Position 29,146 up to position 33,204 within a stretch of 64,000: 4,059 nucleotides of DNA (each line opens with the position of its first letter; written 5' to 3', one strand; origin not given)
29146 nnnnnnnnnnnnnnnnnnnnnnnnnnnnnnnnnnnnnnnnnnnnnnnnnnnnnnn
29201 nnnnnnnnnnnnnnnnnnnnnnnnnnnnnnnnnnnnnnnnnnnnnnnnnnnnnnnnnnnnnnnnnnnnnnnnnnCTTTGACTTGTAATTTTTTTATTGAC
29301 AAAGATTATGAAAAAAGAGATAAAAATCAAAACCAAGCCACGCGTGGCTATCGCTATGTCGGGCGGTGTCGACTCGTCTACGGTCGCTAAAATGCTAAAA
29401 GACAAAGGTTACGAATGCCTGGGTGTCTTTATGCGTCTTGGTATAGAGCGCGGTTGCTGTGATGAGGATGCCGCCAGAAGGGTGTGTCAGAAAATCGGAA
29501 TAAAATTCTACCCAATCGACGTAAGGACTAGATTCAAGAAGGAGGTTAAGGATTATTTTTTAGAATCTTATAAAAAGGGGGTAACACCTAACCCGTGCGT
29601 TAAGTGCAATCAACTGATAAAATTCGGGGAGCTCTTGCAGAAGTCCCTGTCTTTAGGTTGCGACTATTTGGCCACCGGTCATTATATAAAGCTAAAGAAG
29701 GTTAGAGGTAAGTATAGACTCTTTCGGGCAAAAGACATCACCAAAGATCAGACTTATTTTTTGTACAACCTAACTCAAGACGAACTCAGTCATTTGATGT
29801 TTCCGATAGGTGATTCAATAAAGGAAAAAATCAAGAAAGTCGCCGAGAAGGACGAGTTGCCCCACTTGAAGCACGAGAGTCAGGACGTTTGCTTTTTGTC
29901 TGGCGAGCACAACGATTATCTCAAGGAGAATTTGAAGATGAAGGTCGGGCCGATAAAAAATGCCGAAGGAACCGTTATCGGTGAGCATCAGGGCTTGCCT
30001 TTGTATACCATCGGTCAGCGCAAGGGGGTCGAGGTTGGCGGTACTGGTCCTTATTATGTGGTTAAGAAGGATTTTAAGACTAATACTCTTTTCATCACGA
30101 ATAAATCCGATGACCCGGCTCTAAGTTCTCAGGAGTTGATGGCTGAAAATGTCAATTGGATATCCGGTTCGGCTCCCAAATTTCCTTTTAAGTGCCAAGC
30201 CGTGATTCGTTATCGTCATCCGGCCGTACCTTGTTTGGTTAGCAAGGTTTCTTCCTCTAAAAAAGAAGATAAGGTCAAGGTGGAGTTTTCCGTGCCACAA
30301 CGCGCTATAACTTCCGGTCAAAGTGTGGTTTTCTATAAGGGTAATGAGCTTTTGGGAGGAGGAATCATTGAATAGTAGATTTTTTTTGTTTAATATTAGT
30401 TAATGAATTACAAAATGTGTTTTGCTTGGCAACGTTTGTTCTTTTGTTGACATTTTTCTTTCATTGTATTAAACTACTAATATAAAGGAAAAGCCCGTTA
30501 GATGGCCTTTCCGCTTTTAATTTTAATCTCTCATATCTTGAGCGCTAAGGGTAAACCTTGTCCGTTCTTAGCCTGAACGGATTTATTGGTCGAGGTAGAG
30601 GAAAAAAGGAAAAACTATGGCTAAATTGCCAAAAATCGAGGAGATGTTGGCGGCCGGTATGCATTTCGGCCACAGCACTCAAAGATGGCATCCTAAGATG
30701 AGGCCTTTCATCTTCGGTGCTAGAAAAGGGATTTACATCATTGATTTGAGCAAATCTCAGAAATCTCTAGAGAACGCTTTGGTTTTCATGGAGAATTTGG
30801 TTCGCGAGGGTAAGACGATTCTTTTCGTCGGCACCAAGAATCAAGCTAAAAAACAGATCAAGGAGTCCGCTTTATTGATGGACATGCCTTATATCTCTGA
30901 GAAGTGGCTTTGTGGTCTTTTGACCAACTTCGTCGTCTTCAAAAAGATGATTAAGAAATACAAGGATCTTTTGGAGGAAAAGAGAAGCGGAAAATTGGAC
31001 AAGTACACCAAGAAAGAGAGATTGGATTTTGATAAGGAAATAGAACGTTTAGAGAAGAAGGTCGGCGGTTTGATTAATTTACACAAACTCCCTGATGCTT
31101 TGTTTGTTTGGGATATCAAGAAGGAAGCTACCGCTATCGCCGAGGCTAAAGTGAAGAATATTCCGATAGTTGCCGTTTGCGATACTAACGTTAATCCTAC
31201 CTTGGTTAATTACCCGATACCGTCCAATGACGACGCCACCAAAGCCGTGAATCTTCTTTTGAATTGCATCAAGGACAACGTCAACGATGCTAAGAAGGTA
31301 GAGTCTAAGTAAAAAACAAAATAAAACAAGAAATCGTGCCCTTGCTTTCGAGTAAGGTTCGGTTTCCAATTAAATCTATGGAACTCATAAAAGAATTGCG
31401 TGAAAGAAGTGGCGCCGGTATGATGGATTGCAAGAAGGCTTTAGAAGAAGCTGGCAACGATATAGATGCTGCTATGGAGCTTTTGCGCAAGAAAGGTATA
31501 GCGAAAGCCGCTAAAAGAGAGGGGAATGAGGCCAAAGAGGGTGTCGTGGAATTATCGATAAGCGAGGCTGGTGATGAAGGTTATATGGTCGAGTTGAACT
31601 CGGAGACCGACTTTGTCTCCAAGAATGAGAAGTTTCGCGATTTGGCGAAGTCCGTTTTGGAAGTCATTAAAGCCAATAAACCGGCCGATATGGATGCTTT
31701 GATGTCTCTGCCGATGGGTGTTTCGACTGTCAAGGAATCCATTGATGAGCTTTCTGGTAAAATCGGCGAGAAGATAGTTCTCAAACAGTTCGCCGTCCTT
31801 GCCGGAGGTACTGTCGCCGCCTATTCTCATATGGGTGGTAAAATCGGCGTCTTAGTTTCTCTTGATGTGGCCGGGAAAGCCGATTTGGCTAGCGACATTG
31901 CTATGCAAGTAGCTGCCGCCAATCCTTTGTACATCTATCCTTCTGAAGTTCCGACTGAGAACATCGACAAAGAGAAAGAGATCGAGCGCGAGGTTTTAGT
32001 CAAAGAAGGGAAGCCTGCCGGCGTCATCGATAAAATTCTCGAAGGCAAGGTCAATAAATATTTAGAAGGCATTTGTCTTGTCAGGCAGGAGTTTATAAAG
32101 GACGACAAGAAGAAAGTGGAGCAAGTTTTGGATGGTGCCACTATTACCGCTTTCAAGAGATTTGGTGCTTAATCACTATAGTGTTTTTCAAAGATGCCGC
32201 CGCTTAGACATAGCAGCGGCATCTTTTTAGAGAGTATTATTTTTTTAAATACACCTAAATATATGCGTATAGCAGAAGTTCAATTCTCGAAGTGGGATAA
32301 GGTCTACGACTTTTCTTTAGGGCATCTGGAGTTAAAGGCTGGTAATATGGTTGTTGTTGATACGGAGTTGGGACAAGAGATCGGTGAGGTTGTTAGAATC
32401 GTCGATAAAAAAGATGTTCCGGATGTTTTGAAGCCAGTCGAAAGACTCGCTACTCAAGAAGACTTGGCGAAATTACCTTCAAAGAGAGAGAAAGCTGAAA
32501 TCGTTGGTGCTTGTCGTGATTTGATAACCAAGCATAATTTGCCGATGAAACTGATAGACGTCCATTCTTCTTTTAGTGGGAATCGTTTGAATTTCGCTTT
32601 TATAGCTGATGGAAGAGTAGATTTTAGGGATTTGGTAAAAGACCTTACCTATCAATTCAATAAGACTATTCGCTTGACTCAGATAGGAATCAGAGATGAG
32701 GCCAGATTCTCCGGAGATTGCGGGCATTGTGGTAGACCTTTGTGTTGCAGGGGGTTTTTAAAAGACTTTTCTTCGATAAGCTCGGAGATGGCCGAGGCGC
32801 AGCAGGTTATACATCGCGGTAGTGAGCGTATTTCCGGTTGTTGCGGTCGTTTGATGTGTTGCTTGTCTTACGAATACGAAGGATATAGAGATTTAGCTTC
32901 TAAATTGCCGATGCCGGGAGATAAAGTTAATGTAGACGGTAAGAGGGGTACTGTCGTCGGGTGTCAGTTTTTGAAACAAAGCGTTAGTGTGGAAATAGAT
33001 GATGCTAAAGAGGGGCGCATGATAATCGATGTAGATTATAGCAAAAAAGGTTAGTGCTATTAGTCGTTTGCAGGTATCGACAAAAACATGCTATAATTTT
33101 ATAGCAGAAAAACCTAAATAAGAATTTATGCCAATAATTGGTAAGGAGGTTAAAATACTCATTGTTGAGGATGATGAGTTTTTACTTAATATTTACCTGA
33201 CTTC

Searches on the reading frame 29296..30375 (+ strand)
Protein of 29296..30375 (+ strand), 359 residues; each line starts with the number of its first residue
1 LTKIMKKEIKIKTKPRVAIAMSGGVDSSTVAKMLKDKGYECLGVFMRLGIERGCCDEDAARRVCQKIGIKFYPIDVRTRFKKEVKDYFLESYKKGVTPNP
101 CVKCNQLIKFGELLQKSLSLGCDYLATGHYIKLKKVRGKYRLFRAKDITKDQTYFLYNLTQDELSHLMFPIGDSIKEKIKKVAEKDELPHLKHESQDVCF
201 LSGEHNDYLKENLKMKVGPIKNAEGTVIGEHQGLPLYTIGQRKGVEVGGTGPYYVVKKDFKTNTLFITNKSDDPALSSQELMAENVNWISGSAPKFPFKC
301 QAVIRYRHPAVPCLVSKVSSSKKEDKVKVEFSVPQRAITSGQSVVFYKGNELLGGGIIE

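Call 60: search_protein_families(library=pfam, proteins=[window:29296-30375:+], max_evalue=0.00001)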
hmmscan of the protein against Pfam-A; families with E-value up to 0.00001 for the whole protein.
window:29296-30375:+ (359 aa): 3 families
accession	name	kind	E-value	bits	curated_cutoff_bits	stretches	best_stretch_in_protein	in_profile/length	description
PF03054.22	tRNA_Me_trans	-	1.1e-63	215.1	20.6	1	16-202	2-201/202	tRNA methyl transferase HUP domain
PF20258.4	tRNA_Me_trans_C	-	1.1e-20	74.2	20.6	1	278-358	1-77/77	Aminomethyltransferase beta-barrel domain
PF20259.3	tRNA_Me_trans_M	-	3.7e-20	71.7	27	1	207-268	2-65/66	tRNA methyl transferase PRC-barrel domain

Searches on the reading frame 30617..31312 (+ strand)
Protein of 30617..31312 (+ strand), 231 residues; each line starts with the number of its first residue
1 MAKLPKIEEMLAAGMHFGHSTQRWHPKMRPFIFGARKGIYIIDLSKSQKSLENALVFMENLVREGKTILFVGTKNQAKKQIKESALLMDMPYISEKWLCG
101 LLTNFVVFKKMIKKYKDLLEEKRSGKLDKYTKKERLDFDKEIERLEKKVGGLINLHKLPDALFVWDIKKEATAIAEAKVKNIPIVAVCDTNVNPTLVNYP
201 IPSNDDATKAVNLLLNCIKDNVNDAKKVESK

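Call 60: search_protein_families(library=pfam, proteins=[window:30617-31312:+], max_evalue=0.00001)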
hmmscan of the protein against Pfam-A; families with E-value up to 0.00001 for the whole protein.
window:30617-31312:+ (231 aa): 1 family
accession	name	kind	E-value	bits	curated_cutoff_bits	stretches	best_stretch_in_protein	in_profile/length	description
PF00318.25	Ribosomal_S2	-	1.2e-80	270.2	26.1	1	10-223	1-214/216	Ribosomal protein S2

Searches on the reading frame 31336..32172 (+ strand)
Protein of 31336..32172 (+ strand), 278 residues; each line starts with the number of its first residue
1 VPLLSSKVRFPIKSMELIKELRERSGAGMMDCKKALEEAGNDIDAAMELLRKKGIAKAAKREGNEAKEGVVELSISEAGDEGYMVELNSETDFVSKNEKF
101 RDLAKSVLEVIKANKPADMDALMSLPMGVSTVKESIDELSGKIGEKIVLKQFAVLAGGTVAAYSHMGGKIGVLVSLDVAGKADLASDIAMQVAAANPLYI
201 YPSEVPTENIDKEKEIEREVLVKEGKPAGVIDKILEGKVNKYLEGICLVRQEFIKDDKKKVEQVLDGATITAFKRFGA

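Call 60: search_protein_families(library=pfam, proteins=[window:31336-32172:+], max_evalue=0.00001)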
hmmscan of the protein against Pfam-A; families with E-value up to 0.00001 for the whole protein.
window:31336-32172:+ (278 aa): 1 family
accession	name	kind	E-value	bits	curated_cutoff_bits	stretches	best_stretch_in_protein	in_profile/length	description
PF00889.24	EF_TS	-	3.6e-63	213.3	27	1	82-276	1-200/204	Elongation factor TS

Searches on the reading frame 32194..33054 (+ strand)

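Call 60: search_protein_families(library=pfam, proteins=[window:32194-33054:+], max_evalue=0.00001)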
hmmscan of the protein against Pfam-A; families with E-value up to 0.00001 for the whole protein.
window:32194-33054:+ (286 aa): 1 family
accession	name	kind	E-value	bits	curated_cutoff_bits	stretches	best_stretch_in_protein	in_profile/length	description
PF04468.17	PSP1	-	2.3e-23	82.8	27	1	80-164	1-86/86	PSP1 C-terminal conserved region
